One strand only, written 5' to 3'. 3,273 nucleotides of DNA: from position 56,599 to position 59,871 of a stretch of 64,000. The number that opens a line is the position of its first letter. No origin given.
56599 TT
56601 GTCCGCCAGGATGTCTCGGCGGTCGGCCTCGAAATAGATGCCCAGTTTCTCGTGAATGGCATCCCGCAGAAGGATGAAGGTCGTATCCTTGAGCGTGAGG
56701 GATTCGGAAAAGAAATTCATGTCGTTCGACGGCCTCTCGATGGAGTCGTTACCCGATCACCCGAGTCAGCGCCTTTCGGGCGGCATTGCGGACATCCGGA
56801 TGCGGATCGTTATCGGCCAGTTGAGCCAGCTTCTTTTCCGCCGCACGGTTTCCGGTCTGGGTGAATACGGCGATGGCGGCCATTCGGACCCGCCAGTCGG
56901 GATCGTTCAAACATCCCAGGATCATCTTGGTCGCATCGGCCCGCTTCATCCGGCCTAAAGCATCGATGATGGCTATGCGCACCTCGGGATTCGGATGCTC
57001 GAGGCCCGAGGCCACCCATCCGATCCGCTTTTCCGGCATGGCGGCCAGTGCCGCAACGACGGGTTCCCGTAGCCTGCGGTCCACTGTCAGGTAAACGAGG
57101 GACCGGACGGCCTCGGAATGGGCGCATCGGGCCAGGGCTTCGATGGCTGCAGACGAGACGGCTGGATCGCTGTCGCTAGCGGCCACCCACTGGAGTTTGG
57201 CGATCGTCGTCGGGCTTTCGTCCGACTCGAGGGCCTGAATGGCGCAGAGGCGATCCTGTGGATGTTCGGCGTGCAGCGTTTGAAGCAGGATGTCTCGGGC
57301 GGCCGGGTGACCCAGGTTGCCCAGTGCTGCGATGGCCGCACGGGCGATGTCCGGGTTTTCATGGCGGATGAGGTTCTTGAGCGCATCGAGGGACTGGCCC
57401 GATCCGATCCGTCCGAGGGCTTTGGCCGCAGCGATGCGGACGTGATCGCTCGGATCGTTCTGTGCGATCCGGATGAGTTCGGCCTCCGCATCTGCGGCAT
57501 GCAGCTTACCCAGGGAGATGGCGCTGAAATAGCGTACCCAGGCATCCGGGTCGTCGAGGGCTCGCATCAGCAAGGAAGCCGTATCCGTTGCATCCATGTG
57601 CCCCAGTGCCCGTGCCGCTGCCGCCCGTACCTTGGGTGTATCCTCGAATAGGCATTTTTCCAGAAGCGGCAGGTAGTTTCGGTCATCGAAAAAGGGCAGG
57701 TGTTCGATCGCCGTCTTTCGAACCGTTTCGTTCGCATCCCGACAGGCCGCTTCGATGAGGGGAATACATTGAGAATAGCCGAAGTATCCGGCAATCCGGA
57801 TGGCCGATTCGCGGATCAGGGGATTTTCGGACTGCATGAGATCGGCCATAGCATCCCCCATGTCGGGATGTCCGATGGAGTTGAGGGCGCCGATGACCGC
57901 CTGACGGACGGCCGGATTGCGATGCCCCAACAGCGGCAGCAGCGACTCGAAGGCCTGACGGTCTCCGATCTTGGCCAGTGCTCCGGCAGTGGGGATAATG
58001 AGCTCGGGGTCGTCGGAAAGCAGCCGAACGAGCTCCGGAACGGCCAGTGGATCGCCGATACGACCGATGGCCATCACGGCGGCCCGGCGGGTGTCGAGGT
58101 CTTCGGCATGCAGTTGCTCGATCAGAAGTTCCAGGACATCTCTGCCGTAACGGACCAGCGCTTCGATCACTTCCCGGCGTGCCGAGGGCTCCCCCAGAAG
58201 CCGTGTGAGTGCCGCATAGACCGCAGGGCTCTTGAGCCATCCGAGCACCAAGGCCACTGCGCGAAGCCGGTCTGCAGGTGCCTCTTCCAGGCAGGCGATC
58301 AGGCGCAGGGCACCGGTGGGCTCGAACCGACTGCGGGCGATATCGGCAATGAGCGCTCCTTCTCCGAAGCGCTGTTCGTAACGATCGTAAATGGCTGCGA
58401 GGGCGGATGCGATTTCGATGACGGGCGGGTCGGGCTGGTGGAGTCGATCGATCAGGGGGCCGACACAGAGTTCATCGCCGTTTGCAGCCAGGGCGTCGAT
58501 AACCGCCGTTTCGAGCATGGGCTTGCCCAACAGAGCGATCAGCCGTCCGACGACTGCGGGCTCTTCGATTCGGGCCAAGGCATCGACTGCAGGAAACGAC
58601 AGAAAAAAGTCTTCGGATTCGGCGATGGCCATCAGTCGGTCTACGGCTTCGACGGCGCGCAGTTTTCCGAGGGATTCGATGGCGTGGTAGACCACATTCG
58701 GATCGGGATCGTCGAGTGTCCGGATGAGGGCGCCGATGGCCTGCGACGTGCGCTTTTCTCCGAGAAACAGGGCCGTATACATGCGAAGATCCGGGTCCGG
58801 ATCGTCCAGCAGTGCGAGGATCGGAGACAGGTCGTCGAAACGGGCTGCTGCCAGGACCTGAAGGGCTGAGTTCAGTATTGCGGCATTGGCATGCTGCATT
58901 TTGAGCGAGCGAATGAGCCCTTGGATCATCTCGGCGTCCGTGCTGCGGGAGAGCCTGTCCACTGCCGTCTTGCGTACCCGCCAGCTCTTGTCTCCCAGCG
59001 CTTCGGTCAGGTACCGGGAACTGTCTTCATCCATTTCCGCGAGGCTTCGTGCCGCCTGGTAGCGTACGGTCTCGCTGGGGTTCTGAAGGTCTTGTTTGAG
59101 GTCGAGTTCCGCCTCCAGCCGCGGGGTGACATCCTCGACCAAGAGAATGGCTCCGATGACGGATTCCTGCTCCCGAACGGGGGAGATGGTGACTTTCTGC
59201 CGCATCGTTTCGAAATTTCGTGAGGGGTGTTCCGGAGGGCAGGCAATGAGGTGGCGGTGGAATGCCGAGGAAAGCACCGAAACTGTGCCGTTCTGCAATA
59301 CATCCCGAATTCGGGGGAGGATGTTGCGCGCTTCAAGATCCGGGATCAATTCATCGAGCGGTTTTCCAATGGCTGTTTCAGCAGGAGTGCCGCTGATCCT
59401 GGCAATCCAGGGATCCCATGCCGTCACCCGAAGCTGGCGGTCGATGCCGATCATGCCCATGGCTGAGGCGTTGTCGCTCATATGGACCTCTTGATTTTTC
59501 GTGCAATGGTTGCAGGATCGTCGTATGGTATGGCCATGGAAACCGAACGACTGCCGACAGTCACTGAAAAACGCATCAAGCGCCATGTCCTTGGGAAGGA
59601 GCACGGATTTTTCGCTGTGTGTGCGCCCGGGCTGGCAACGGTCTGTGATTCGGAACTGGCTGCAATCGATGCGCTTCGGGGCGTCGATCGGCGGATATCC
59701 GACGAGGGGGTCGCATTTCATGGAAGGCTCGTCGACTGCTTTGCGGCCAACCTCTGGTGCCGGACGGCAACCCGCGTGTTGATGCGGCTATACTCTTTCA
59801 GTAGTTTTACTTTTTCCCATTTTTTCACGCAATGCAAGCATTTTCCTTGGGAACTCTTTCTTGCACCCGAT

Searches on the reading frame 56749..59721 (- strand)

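Call 8: search_protein_families(library=pfam, proteins=[window:56749-59721:-], max_evalue=0.001)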
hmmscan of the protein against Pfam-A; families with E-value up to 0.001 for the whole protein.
window:56749-59721:- (990 aa): 16 families
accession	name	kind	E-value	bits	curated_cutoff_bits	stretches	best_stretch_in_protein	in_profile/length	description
PF13646.12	HEAT_2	-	3.2e-111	364.3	27.7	9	905-985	6-87/88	HEAT repeats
PF02985.28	HEAT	-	1.6e-56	183.3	23.5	0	933-953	4-24/31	HEAT repeat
PF03130.22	HEAT_PBS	-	3e-29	98.6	20.9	1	545-570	2-27/27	PBS lyase HEAT-like repeat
PF13513.12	HEAT_EZ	-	4.5e-22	78.5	27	0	739-772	23-55/55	HEAT-like repeat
PF00514.29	Arm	-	2e-15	56.6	20.6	0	778-803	14-39/41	Armadillo/beta-catenin-like repeat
PF12717.13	Cnd1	-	1.9e-13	51.2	26.4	0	230-274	18-64/162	non-SMC mitotic condensation complex subunit 1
PF01602.26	Adaptin_N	-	3.6e-10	39.5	37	0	593-800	155-362/524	Adaptin N terminal region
PF21581.3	SCD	-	9.6e-08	32.7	27.5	0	232-266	29-63/75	Stromalin conservative domain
PF08448.16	PAS_4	-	9.9e-08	32.6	23.1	1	88-201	6-108/110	PAS fold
PF12755.13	Vac14_Fab1_bd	-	7.9e-07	30.1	22.1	0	325-355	25-55/97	Vacuolar 14 Fab1-binding region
PF20168.4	PDS5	-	2.6e-06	26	27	0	912-987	298-386/1053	Sister chromatid cohesion protein PDS5 protein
PF11838.14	ERAP1_C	-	3.1e-06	27.3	38.2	0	884-987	98-210/318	ERAP1-like C-terminal domain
PF13251.12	DUF4042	-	6e-06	26.5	27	0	739-772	34-67/182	Domain of unknown function (DUF4042)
PF01347.28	Vitellogenin_N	-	6.5e-06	25.4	24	0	780-842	466-533/590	Lipoprotein amino terminal region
PF25151.1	TPR_Trm732_C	-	0.00044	20.6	27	0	682-712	97-127/159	Trm732, C-terminal TPR repeats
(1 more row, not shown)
